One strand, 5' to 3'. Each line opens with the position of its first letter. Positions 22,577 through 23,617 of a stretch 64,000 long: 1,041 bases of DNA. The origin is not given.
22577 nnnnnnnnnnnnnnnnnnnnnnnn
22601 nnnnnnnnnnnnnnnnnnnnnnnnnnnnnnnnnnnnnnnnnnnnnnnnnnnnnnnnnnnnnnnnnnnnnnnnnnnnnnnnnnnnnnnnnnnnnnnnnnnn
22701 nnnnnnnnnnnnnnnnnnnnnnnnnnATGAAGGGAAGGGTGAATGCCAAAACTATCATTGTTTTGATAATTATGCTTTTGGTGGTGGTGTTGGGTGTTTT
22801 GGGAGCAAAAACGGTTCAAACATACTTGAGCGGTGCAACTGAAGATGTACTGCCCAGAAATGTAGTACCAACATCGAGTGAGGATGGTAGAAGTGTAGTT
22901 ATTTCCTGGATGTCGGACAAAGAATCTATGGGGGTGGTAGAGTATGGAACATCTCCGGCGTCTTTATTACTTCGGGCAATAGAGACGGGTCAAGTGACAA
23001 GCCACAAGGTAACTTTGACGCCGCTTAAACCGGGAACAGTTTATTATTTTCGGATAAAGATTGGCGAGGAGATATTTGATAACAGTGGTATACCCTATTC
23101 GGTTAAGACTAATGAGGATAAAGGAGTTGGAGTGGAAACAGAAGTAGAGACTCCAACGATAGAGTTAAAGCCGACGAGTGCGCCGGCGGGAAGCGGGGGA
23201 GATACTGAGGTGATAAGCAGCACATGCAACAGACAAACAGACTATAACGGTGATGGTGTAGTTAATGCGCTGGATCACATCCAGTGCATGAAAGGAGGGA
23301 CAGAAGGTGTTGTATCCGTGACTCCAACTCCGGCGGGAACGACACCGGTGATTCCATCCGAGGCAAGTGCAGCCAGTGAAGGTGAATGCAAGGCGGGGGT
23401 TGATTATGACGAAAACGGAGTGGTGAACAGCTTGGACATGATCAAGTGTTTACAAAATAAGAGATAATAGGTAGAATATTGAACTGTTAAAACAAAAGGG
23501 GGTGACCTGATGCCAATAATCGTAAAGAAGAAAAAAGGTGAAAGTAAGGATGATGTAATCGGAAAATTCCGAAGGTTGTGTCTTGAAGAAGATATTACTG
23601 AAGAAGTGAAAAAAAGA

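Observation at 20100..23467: Dockerin-like repeats share an invariant Cys four residues after the Ca loop (I/M-x-C-L/M), atypical for classical dockerins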

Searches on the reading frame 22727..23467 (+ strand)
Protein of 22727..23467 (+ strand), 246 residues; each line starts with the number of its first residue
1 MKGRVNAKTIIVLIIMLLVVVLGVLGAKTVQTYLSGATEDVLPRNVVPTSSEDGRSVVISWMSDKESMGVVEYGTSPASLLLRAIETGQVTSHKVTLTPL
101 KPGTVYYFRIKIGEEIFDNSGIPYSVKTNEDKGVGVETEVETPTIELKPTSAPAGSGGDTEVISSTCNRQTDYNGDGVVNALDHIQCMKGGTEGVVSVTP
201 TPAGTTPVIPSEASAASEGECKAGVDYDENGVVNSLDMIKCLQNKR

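Call 3: search_protein_families(library=pfam, proteins=[window:22727-23467:+], max_evalue=1)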
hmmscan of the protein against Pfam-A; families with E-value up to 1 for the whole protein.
window:22727-23467:+ (246 aa): 3 families
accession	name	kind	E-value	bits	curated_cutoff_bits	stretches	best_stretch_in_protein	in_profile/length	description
PF16656.11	Pur_ac_phosph_N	-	6.8e-10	39.8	30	1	43-115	1-83/93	Purple acid Phosphatase, N-terminal domain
PF00404.24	Dockerin_1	-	6.4e-05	23.5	22.9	1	171-183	2-14/57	Dockerin type I domain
PF00041.27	fn3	-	0.0036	17.9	25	1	44-111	4-67/84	Fibronectin type III domain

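Call 6: find_homologous_proteins(query=window:22727-23464:+, max_evalue=0.001)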
Query window:22727-23464:+ (246 aa): 432 proteins with E <= 0.001 among 1787 candidates; the best 120 are listed.
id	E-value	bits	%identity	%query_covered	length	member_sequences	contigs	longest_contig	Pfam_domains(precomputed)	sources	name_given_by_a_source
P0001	9.5e-155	531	100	100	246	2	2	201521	PF16656.12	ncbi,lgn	-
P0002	3.2e-96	339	68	100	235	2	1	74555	PF00404.25,PF16656.12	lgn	-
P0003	2.1e-75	271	59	89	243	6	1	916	PF16656.12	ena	-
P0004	1.0e-74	269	55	99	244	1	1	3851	PF00404.25,PF16656.12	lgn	-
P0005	2.9e-74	268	53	100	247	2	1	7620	PF16656.12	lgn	-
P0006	4.4e-73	264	52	100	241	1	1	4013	PF16656.12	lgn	-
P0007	2.5e-72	261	54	99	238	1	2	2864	PF00404.25,PF16656.12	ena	-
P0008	1.6e-71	259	57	99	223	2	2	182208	PF00404.25,PF16656.12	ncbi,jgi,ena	ncbi:MAG: fibronectin type III domain-containing protein [Candidatus Shapirobacteria bacterium]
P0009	2.4e-71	258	55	100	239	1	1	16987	PF16656.12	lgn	-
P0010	6.7e-71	257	57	99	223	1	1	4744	PF00404.25,PF16656.12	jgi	-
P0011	1.4e-69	252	56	99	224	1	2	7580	PF00404.25,PF16656.12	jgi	jgi:hypothetical protein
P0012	1.5e-69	252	52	89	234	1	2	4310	PF16656.12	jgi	jgi:hypothetical protein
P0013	4.5e-69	251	48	89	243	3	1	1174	PF16656.12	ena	-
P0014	9.0e-69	250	53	89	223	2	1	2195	PF00404.25,PF16656.12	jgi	-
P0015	3.2e-68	248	52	89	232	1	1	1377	PF00404.25,PF16656.12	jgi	jgi:hypothetical protein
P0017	7.0e-68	247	53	100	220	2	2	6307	PF00404.25,PF16656.12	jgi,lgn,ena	-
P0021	1.1e-67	246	52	99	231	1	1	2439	PF00404.25,PF16656.12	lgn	-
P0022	1.2e-67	246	51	100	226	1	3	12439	PF00404.25,PF16656.12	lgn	-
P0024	1.6e-67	245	51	100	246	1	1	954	PF00404.25,PF16656.12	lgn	-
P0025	2.4e-67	245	52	100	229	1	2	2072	PF00404.25,PF16656.12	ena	-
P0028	5.9e-67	244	52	100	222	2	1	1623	PF00404.25,PF16656.12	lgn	-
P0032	1.7e-66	242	52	100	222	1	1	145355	PF00404.25,PF16656.12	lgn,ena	-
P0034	2.1e-66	242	53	100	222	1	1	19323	PF00404.25,PF16656.12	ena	-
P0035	2.1e-66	242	51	100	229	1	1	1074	PF00404.25,PF16656.12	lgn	-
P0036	2.5e-66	242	52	100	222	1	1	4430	PF00404.25,PF16656.12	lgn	-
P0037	2.5e-66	242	51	100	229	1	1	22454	PF00404.25,PF16656.12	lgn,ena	-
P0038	2.6e-66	242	50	100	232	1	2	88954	PF00404.25,PF16656.12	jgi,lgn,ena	-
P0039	3.2e-66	241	50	89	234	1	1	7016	PF00404.25,PF16656.12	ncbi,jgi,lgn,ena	ncbi:MAG: fibronectin type III domain-containing protein [Candidatus Shapirobacteria bacterium]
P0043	4.4e-66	241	52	89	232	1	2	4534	PF00404.25,PF25814.2,PF16656.12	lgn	-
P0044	6.0e-66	240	50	100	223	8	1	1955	PF00404.25,PF16656.12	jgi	-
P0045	6.1e-66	240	52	100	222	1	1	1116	PF00404.25,PF16656.12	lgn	-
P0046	6.2e-66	240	51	99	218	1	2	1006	PF00404.25,PF16656.12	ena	-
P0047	7.5e-66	240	49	100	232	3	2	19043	PF00404.25,PF16656.12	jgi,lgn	-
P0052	2.1e-65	239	51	87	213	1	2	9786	PF00404.25,PF16656.12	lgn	-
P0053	2.1e-65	239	52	89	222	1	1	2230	PF00404.25,PF16656.12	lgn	-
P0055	2.3e-65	238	50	89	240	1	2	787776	PF00404.25,PF16656.12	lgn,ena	-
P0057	3.8e-65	238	50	88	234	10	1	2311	PF00404.25,PF16656.12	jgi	jgi:hypothetical protein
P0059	4.3e-65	238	55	88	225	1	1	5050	PF00404.25,PF16656.12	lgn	-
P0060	4.7e-65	237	53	100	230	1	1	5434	PF00404.25,PF16656.12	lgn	-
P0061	4.7e-65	237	51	100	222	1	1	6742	PF00404.25,PF16656.12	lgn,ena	-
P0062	5.4e-65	237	49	89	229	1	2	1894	PF00404.25,PF16656.12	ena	-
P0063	7.2e-65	237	49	89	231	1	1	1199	PF00404.25,PF16656.12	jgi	jgi:hypothetical protein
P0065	1.3e-64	236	51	100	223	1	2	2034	PF00404.25,PF16656.12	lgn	-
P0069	2.1e-64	235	51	100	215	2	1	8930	PF00404.25,PF16656.12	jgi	-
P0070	2.2e-64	235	50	100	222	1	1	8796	PF00404.25,PF16656.12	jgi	-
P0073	3.0e-64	235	52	100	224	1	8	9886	PF00404.25,PF16656.12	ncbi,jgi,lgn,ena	jgi:hypothetical protein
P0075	8.4e-64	233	51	100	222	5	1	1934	PF00404.25,PF16656.12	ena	-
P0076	1.1e-63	233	47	100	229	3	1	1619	PF00404.25,PF16656.12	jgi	jgi:hypothetical protein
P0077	1.1e-63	233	51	100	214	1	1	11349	PF00404.25,PF16656.12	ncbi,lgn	-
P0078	1.1e-63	233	51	100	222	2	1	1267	PF00404.25,PF16656.12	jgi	-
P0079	1.4e-63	233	49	89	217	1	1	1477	PF00404.25,PF16656.12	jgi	jgi:hypothetical protein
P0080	1.4e-63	233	51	100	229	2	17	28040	PF00404.25,PF16656.12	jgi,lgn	-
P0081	1.4e-63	233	49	99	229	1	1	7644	PF00404.25,PF16656.12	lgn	-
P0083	1.8e-63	232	50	87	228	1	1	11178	PF00404.25,PF16656.12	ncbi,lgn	-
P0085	2.2e-63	232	53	99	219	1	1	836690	PF00404.25,PF16656.12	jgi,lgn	jgi:hypothetical protein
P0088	3.1e-63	231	49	100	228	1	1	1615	PF00404.25,PF16656.12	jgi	jgi:hypothetical protein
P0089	3.5e-63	231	50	100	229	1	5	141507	PF00404.25,PF16656.12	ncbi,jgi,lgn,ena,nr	ncbi:MAG TPA: fibronectin type III domain-containing protein [Candidatus Woesebacteria bacterium]|nr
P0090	4.7e-63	231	50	100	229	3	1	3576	PF00404.25,PF16656.12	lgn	-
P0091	6.0e-63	231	50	99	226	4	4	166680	PF00404.25,PF16656.12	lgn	-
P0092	7.8e-63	230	51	100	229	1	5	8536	PF00404.25,PF16656.12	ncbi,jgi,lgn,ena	-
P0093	8.8e-63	230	51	100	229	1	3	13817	PF00404.25,PF16656.12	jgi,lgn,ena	-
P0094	9.0e-63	230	50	100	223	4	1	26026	PF00404.25,PF16656.12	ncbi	-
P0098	1.7e-62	229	51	100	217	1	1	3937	PF00404.25,PF16656.12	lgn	-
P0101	1.9e-62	229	54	100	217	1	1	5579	PF00404.25,PF16656.12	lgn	-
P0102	2.0e-62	229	52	100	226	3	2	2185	PF00404.25,PF16656.12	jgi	-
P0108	4.5e-62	228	49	87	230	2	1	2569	PF00404.25,PF16656.12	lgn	-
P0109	4.8e-62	228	49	89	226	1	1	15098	PF00404.25,PF16656.12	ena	-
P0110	5.4e-62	227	49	100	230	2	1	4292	PF00404.25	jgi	-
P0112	1.0e-61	226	51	100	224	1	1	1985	PF00404.25,PF16656.12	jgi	-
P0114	3.5e-61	225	49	100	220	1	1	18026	PF00404.25,PF16656.12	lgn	-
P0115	4.6e-61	224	50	100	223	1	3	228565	PF00404.25,PF16656.12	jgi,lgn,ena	jgi:hypothetical protein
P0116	4.6e-61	224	50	89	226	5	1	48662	PF00404.25,PF16656.12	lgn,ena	-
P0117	5.2e-61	224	49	100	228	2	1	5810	PF00404.25,PF16656.12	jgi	jgi:hypothetical protein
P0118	5.8e-61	224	51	88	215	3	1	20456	PF00404.25,PF16656.12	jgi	-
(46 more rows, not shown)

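Call 10: find_encoding_contigs(protein=P0001, flank=10000, max_places=3)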
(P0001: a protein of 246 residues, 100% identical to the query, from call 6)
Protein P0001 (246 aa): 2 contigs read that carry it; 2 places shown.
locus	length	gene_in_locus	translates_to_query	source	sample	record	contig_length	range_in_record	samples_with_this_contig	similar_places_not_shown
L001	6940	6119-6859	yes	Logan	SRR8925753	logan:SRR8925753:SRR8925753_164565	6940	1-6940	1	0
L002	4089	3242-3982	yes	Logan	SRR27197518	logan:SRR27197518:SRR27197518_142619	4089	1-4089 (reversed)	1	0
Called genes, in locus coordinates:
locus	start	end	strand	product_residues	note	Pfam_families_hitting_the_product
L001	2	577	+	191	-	?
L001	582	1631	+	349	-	PF02163:Peptidase_M50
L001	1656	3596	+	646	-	-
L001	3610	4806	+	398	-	-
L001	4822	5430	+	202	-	-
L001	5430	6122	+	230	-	PF00963:Cohesin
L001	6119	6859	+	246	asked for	PF16656:Pur_ac_phosph_N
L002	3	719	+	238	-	?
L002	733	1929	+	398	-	-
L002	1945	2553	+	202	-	-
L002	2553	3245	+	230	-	PF00963:Cohesin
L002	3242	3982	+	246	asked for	PF16656:Pur_ac_phosph_N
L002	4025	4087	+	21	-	?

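Call 11: find_encoding_contigs(protein=P0008, flank=8000, max_places=1)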
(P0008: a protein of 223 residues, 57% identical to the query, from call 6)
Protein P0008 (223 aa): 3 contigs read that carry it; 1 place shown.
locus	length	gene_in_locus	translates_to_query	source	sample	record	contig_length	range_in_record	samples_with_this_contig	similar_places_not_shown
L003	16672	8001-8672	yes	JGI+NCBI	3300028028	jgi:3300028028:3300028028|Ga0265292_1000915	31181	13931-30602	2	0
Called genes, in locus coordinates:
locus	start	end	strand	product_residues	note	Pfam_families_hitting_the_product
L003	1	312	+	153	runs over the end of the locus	PF00889:EF_TS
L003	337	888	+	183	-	PF01765:RRF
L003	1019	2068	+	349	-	PF02163:Peptidase_M50, PF04495:GRASP55_65, PF13180:PDZ_2, PF17820:PDZ_6 (weak)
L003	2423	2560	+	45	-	-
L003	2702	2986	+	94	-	-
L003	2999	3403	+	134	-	-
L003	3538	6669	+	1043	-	-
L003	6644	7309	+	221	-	-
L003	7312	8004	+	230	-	PF00963:Cohesin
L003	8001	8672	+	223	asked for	PF16656:Pur_ac_phosph_N, PF00404:Dockerin_1 (weak)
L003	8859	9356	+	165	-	PF09424:YqeY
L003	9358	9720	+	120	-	PF02130:YbeY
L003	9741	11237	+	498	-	PF13177:DNA_pol3_delta2, PF13401:AAA_22 (faint), PF00004:AAA, PF07728:AAA_5 (faint), PF20964:DnaX_C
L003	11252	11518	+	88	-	-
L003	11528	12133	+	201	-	PF21176:RecR_HhH, PF02132:RecR_ZnF (faint), PF01751:Toprim, PF13662:Toprim_4, PF21175:RecR_C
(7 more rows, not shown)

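Call 12: find_encoding_contigs(protein=P0085, flank=8000, max_places=1)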
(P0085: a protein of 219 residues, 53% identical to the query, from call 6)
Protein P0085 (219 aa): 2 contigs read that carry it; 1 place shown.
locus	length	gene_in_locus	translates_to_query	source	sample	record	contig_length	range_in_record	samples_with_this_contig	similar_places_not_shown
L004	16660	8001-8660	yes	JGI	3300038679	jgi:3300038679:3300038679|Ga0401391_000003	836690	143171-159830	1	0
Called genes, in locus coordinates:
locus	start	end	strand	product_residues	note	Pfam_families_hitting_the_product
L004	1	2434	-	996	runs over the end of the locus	PF04932:Wzy_C, PF07719:TPR_2 (faint), PF13414:TPR_11 (faint), PF13428:TPR_14 (faint), PF13424:TPR_12 (faint), PF14559:TPR_19 (faint)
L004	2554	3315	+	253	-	PF03808:Glyco_tran_WecG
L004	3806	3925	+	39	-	-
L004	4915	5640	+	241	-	-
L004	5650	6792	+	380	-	-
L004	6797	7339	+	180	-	-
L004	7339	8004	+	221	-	PF00963:Cohesin (weak)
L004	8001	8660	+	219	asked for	PF16656:Pur_ac_phosph_N, PF00404:Dockerin_1 (faint)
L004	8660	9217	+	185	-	-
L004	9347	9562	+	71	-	-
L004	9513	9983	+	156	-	PF09424:YqeY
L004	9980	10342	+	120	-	PF02130:YbeY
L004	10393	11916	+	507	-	PF13177:DNA_pol3_delta2, PF00004:AAA, PF07728:AAA_5 (weak), PF20964:DnaX_C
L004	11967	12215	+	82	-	-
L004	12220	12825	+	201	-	PF21176:RecR_HhH, PF01751:Toprim, PF13662:Toprim_4, PF21175:RecR_C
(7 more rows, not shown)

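Call 13: find_encoding_contigs(protein=P0089, flank=8000, max_places=1)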
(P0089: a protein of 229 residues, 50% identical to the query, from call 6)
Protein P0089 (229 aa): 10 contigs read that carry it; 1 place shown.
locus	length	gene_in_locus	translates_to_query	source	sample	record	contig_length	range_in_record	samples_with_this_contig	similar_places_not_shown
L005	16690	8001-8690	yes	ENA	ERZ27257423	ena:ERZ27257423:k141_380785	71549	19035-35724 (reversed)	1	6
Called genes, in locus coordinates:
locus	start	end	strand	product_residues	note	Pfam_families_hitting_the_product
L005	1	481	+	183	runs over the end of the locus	PF01765:RRF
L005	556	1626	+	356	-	PF02163:Peptidase_M50, PF00595:PDZ (weak), PF13180:PDZ_2, PF17820:PDZ_6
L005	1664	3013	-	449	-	PF01229:Glyco_hydro_39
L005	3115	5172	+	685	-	-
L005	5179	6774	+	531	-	-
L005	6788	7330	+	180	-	-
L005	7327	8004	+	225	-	-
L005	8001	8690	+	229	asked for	PF16656:Pur_ac_phosph_N, PF00404:Dockerin_1 (weak)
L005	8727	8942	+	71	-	-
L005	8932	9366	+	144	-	PF09424:YqeY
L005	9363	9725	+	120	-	PF02130:YbeY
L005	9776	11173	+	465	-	PF13177:DNA_pol3_delta2, PF00004:AAA, PF07728:AAA_5 (faint), PF20964:DnaX_C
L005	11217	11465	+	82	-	-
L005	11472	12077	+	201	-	PF21176:RecR_HhH, PF02132:RecR_ZnF (faint), PF01751:Toprim, PF13662:Toprim_4, PF21175:RecR_C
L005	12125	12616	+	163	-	-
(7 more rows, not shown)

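Call 16: find_related_loci(query=A1, collection=genome_contigs, flank=8000)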
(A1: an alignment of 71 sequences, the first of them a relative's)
Query A1 (246 aa) in genome_contigs; peptide patterns used: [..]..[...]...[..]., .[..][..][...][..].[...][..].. (x = any residue, [..] = any of these).
600 stretches matched a pattern (row limit reached: there are more); 79 encode a relative of the query (tblastn E <= 1e-3); 79 distinct loci.
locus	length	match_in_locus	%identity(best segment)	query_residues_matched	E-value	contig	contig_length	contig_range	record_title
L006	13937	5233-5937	68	1-246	1e-95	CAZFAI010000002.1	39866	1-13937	MAG TPA_asm: uncultured Gammaproteobacteria bacterium isolate binchicken_co39_529 genome assembly, contig: NODE_2368_len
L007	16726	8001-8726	61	1-245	2e-80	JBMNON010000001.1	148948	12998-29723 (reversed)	MAG: Patescibacteria group bacterium isolate SBF912SR5HQ0001 scaffold_59_c1, whole genome shotgun sequence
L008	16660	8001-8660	57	1-244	7e-70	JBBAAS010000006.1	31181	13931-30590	MAG: Candidatus Shapirobacteria bacterium isolate SO_2017_GW3_48 scaffold_913_c1_OW296A_2017, whole genome shotgun seque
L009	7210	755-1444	51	2-246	1e-69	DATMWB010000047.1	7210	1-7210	MAG TPA_asm: Candidatus Methanoperedens sp. isolate SMAG_U13083 k141_1998720, whole genome shotgun sequence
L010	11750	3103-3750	51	2-243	2e-69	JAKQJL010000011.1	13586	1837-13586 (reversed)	MAG: bacterium isolate USDV_maxbin.049 k141_1367963, whole genome shotgun sequence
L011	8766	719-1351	49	29-246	7e-66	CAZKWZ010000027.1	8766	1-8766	MAG TPA_asm: uncultured Gammaproteobacteria bacterium isolate SRP220891_co1_32 genome assembly, contig: NODE_15651_lengt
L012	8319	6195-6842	52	1-245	5e-65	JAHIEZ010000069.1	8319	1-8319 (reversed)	MAG: Patescibacteria group bacterium isolate KR11_0.1_MetaG.mb.53 KR11_0.1_MetaG.mb.53_k141_766368, whole genome shotgun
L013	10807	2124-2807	50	1-246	4e-65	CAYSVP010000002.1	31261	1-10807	MAG TPA_asm: uncultured Gammaproteobacteria bacterium isolate SRP294416_co1_8 genome assembly, contig: NODE_2492_length_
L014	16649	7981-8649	50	1-246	2e-66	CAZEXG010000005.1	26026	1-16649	MAG TPA_asm: uncultured Gammaproteobacteria bacterium isolate SRP278252_co2_757 genome assembly, contig: NODE_3715_lengt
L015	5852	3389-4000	50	29-246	1e-64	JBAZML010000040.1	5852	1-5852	MAG: Candidatus Shapirobacteria bacterium isolate SO_2017_LW4_41 scaffold_26602_c1_LW137-91_2017, whole genome shotgun s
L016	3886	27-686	51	1-246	3e-64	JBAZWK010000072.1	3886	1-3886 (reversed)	MAG: Candidatus Shapirobacteria bacterium isolate SO_2017_GW1_30 NODE_92127_length_3886_cov_1.002926_OW334_2017, whole g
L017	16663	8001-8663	49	1-245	2e-63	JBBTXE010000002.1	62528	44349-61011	MAG: Patescibacteria group bacterium isolate H52-bin029_1 H52_bin029_1_000000000002, whole genome shotgun sequence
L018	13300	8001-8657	49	1-244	5e-63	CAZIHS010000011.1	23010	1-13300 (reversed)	MAG TPA_asm: uncultured Gammaproteobacteria bacterium isolate binchicken_co16_148 genome assembly, contig: NODE_3724_len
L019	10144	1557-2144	50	29-244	1e-62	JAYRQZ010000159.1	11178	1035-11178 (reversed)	MAG: Candidatus Woesebacteria bacterium isolate XM1_ASGE3bin.17 k141_909157, whole genome shotgun sequence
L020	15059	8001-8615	50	29-244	3e-62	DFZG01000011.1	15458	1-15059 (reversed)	MAG TPA_asm: Candidatus Shapirobacteria bacterium UBA4062 UBA4062_contig_22628, whole genome shotgun sequence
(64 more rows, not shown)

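Call 50: search_protein_families(library=ncbifam, proteins=[window:22727-23467:+], max_evalue=1)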
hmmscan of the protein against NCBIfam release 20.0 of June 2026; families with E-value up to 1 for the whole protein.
window:22727-23467:+ (246 aa): 0 families
